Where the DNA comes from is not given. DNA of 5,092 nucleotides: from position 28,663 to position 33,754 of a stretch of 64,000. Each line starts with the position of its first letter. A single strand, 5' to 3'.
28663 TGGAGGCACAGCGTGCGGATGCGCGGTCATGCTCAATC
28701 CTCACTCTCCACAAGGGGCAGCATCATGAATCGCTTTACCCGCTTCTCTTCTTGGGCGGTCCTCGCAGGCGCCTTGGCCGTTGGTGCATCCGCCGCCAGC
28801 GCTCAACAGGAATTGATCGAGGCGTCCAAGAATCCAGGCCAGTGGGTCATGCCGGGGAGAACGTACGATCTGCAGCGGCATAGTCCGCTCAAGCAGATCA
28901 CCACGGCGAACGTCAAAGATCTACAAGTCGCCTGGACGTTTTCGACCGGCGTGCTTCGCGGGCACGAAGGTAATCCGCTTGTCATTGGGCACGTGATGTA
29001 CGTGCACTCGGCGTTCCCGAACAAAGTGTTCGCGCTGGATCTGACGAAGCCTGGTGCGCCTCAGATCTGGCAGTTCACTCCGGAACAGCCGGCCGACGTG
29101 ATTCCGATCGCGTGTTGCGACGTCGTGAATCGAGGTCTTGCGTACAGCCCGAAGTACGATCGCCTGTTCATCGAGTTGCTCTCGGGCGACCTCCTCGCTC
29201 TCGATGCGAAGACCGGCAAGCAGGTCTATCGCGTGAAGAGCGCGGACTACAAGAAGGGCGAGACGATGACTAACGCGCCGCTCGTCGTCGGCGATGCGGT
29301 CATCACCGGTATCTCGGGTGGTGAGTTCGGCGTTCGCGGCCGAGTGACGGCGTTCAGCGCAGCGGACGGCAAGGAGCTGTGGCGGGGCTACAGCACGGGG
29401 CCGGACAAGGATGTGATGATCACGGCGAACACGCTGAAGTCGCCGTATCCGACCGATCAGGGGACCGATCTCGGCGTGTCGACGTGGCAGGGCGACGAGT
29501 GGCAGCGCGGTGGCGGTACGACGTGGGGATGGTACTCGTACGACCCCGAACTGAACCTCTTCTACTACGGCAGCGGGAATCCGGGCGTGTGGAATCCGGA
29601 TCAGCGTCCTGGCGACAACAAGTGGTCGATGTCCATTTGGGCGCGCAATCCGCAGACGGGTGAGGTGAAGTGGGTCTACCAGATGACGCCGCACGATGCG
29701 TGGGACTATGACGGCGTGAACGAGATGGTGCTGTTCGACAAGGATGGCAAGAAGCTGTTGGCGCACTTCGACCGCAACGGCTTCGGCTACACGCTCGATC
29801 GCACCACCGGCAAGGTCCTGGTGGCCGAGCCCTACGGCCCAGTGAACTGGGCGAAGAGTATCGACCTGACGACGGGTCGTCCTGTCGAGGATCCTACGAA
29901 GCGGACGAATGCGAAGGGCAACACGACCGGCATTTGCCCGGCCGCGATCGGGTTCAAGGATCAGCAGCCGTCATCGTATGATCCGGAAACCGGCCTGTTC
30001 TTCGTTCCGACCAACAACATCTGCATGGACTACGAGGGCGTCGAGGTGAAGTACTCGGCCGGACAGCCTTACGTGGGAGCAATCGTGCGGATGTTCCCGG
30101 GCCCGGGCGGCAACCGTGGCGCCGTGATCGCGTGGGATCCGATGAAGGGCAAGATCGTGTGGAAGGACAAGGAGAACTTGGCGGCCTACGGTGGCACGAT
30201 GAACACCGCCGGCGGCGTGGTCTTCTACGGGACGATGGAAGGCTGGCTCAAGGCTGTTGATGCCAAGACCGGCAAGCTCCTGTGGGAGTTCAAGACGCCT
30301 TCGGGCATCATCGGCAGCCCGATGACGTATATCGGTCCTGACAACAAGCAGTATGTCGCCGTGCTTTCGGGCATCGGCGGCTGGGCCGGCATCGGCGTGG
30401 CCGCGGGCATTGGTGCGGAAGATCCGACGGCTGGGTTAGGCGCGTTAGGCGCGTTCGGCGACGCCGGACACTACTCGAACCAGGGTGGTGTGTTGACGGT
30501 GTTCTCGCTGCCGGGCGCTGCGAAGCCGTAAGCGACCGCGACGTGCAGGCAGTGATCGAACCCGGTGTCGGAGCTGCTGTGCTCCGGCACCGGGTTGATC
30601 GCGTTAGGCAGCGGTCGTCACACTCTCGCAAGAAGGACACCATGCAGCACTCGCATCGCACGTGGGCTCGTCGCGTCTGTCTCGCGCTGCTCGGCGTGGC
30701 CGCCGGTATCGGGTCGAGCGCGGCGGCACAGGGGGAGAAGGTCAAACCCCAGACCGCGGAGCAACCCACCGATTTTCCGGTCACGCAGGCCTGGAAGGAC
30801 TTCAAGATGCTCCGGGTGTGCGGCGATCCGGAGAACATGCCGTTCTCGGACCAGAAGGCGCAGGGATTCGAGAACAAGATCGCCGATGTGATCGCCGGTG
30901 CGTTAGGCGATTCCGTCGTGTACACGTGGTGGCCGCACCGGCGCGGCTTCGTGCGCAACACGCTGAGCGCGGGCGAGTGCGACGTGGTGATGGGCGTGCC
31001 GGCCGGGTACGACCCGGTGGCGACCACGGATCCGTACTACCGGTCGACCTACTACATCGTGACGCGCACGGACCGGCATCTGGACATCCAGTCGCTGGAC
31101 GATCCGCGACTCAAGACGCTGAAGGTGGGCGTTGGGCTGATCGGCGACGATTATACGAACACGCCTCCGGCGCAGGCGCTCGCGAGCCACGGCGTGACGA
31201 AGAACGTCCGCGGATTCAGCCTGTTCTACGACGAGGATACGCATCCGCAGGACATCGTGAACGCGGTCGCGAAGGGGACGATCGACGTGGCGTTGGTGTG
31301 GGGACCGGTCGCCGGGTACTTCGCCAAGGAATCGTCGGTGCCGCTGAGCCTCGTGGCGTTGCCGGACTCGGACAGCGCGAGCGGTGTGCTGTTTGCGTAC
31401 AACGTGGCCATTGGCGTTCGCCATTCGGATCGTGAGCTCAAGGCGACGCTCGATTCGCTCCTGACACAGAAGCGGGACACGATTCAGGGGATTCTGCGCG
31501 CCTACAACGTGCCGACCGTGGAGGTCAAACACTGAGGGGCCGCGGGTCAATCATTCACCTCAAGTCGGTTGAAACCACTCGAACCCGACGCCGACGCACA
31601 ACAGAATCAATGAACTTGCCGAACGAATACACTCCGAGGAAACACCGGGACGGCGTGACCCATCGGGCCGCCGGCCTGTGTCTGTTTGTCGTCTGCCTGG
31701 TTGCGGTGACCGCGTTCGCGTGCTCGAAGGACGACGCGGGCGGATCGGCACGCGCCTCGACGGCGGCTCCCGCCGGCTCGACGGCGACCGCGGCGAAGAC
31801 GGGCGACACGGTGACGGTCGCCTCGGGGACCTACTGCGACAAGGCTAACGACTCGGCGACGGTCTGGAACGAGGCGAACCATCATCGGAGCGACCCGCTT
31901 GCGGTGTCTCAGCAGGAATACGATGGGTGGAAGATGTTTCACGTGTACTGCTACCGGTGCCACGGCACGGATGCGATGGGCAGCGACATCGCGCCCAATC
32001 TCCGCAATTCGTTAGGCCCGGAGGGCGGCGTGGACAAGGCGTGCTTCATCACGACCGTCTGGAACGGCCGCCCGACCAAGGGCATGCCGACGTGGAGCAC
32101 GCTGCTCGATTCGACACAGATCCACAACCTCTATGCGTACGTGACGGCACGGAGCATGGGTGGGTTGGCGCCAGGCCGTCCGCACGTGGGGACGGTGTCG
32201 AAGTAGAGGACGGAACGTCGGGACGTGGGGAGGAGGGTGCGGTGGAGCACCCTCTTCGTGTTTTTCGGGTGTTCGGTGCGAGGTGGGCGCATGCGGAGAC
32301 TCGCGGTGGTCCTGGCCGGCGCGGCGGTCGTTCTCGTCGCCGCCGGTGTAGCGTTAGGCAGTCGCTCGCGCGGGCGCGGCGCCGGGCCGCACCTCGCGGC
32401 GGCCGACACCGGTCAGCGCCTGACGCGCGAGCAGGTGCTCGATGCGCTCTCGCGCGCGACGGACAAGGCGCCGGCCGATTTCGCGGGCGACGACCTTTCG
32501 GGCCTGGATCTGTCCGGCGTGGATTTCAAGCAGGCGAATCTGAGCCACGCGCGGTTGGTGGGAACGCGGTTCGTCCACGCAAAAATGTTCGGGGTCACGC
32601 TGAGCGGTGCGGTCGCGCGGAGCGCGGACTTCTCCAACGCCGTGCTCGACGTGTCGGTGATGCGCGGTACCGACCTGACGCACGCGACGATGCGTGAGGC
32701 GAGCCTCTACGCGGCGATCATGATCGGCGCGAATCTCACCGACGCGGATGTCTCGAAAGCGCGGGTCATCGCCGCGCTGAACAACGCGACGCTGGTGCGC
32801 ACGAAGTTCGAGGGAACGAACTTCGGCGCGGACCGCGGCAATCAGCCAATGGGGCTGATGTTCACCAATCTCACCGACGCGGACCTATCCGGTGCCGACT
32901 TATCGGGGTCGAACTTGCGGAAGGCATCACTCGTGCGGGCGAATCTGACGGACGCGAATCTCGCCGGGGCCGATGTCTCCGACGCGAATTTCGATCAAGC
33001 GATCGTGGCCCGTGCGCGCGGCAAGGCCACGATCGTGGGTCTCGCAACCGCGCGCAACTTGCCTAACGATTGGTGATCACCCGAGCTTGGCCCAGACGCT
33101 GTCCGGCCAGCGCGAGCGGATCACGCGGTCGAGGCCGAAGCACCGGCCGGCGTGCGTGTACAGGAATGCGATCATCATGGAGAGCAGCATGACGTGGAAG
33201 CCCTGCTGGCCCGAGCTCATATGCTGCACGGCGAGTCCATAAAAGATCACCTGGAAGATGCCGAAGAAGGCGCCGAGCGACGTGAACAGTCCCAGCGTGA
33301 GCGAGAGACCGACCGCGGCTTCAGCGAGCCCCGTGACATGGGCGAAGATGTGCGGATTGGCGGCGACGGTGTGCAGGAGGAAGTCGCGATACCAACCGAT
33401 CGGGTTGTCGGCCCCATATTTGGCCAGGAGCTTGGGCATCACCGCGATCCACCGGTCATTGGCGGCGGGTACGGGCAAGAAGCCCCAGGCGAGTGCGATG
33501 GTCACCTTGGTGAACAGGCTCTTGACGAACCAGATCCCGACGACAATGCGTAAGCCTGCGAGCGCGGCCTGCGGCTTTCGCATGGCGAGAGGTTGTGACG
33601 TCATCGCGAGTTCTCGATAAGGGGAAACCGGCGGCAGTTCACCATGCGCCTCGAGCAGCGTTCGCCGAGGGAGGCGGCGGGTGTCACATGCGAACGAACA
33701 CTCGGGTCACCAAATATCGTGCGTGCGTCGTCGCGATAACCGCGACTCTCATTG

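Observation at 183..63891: Hyper-abundant non-palindromic word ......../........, about one copy per 0.8 kb, embedded in conserved genes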

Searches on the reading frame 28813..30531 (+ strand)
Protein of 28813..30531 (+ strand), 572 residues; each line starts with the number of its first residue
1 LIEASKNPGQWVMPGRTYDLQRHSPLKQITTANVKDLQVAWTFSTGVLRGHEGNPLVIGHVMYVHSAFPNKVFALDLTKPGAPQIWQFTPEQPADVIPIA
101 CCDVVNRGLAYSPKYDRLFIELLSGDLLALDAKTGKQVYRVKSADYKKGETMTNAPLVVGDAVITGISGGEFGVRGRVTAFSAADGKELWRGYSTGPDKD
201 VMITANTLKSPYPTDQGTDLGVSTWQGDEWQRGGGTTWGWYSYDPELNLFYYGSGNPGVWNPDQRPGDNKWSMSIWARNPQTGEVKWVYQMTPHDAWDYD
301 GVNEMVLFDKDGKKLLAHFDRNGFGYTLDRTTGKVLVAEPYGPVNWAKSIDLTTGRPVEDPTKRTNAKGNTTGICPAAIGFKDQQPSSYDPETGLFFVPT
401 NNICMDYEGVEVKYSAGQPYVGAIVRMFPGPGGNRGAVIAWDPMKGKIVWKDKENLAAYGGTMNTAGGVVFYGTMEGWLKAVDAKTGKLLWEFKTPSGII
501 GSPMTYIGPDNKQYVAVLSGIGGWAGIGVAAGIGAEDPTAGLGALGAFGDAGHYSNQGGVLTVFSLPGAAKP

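Call 13: search_protein_families(library=ncbifam, proteins=[window:28813-30531:+])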
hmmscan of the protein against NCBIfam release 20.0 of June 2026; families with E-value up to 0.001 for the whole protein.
window:28813-30531:+ (572 aa): 5 families
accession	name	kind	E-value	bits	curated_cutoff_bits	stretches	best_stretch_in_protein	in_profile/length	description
TIGR03075.1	PQQ_enz_alc_DH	subfamily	1.3e-208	693.9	480.05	1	3-523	13-530/530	PQQ-dependent dehydrogenase, methanol/ethanol family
TIGR04528.1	acido_non_PQQ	subfamily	8e-93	311.8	650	1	11-520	6-485/493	acido-empty-quinoprotein group A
TIGR03074.1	PQQ_membr_DH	subfamily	3.5e-45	154.1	832.65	2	6-343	152-508/783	membrane-bound PQQ-dependent dehydrogenase, glucose/quinate/shikimate family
TIGR03300.1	assembly_YfgL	equivalog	2.8e-14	52.6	285.2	2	434-505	73-143/377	outer membrane protein assembly factor BamB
NF008351.0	PRK11138.1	equivalog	1.3e-09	37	423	1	435-505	78-158/394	outer membrane protein assembly factor BamB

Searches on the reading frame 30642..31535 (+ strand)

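Call 13: search_protein_families(library=ncbifam, proteins=[window:30642-31535:+])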
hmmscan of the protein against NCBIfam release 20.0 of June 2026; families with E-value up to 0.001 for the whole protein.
window:30642-31535:+ (297 aa): 3 families
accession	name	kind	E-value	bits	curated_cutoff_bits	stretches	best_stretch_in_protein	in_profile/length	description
TIGR03871.1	ABC_peri_MoxJ_2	subfamily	4.4e-91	304.6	212.15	1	57-293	2-232/232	quinoprotein dehydrogenase-associated putative ABC transporter substrate-binding protein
TIGR03870.1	ABC_MoxJ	equivalog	2.7e-45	154.8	258.1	2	57-164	2-111/246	methanol oxidation system protein MoxJ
TIGR01096.1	3A0103s03R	subfamily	0.00012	21.7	256.35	1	51-275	21-234/250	lysine/arginine/ornithine ABC transporter substrate-binding protein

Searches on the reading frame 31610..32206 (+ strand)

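Call 29: search_protein_families(library=pfam, proteins=[window:31610-32206:+], max_evalue=0.00001)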
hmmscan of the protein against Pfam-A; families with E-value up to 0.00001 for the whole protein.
window:31610-32206:+ (198 aa): 1 family
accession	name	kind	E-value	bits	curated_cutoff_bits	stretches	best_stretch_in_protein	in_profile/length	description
PF13442.11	Cytochrome_CBB3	-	4.6e-08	33.7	27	1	105-178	5-68/68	Cytochrome C oxidase, cbb3-type, subunit III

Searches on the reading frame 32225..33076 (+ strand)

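Call 29: search_protein_families(library=pfam, proteins=[window:32225-33076:+], max_evalue=0.00001)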
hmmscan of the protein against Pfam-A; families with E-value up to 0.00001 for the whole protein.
window:32225-33076:+ (283 aa): 3 families
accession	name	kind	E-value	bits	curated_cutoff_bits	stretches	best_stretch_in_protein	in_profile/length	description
PF00805.28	Pentapeptide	-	3.8e-35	119.5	20.2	3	219-257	1-39/40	Pentapeptide repeats (8 copies)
PF13599.13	Pentapeptide_4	-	3.5e-13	49.9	38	0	86-155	8-77/78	Pentapeptide repeat region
PF13576.12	Pentapeptide_3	-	1.8e-12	47.7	27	0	217-259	2-47/48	Pentapeptide repeats (9 copies)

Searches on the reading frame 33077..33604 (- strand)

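Call 29: search_protein_families(library=pfam, proteins=[window:33077-33604:-], max_evalue=0.00001)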
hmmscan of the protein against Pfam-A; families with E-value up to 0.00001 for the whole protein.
window:33077-33604:- (175 aa): 1 family
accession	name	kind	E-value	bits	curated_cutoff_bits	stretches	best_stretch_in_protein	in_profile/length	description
PF07681.17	DoxX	-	6.1e-06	27.2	23.6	0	15-126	2-83/85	DoxX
